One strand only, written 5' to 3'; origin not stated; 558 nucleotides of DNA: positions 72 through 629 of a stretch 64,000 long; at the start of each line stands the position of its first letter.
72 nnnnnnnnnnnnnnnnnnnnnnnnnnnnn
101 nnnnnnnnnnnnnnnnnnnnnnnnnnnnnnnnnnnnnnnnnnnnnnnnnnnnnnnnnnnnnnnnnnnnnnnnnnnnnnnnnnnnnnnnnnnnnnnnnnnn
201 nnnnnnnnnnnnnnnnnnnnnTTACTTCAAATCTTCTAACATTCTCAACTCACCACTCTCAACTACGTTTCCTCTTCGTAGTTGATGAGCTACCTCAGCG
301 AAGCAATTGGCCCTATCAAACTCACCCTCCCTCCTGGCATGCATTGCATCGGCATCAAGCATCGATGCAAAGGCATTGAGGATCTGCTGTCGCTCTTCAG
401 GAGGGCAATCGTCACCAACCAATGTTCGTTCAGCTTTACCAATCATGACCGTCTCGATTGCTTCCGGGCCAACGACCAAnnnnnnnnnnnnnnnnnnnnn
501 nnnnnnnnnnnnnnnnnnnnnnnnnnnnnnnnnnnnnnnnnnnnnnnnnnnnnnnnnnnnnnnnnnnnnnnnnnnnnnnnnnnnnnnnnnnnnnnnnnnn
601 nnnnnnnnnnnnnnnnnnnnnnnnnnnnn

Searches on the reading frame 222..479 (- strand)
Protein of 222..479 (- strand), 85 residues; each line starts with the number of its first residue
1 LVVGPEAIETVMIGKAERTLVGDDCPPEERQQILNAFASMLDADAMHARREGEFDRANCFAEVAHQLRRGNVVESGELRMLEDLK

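Call 102: search_protein_families(library=pfam, alignment_id=A8, max_evalue=0.0001)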
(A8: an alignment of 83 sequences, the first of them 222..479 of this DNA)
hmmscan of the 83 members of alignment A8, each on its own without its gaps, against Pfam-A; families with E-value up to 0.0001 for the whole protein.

A. member 1, window:222-479:- (85 aa): 0 families

B. families by the number of members that match (of 83 scanned): 9 families
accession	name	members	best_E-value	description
PF02261.22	Asp_decarbox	1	6.2e-43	Aspartate decarboxylase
PF11026.13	DUF2721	1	5.2e-32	Protein of unknown function (DUF2721)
PF00239.26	Resolvase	1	5.5e-22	Resolvase, N terminal domain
PF01981.21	PTH2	1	6.8e-18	Peptidyl-tRNA hydrolase PTH2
PF13411.12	MerR_1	1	2.8e-09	MerR HTH family regulatory protein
PF06508.19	QueC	1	3e-09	Queuosine biosynthesis protein QueC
PF12728.13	HTH_17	1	1.6e-08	Helix-turn-helix domain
PF00376.29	MerR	1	7.5e-08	MerR family regulatory protein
PF07098.16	DUF1360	1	1.3e-06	Protein of unknown function (DUF1360)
